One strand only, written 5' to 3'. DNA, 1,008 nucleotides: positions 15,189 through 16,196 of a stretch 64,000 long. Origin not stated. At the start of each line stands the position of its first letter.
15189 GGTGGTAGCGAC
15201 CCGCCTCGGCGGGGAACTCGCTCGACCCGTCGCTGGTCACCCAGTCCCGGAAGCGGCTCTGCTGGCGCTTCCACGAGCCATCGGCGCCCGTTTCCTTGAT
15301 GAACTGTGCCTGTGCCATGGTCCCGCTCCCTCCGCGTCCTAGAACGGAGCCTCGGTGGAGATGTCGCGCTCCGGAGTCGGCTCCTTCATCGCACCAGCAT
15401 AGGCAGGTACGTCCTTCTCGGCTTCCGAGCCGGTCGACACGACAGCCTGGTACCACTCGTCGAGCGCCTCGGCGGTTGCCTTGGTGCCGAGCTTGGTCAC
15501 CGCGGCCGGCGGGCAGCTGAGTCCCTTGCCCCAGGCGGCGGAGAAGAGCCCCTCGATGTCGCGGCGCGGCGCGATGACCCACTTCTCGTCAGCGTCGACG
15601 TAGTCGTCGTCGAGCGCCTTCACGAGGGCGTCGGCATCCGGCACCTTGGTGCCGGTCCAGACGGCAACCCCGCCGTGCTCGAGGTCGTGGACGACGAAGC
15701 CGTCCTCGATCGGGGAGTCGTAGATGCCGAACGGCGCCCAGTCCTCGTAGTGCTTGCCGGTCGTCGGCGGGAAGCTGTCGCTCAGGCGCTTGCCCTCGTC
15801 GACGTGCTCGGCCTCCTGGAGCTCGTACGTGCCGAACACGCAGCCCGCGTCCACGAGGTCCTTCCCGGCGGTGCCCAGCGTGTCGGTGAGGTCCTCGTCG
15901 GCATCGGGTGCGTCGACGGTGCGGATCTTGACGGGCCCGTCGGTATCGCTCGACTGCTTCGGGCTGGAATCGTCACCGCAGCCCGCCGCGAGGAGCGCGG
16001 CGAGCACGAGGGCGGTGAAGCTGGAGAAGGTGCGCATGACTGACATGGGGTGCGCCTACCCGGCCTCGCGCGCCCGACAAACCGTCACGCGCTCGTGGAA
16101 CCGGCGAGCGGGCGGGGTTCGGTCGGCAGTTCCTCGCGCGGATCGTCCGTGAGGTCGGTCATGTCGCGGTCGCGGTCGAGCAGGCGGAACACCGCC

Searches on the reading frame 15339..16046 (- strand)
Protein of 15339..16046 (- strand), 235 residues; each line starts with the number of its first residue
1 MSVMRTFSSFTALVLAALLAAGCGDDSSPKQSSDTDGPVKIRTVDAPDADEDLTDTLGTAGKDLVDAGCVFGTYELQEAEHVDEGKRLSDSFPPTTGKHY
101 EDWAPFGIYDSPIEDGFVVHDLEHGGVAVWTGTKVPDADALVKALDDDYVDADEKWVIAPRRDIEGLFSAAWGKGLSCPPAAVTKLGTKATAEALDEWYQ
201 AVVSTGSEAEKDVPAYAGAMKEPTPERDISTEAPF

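Call 16: find_encoding_contigs(protein=window:15339-16046:-, flank=10000, max_places=6)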
Protein window:15339-16046:- (235 aa): 1 contig read that carries it; 1 place shown.
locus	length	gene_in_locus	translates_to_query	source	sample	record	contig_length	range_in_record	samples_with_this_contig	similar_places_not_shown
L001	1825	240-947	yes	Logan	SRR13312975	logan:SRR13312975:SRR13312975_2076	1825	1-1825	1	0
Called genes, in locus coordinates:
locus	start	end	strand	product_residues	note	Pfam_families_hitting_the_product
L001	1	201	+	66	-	?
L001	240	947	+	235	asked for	PF11303:DUF3105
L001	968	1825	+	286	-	?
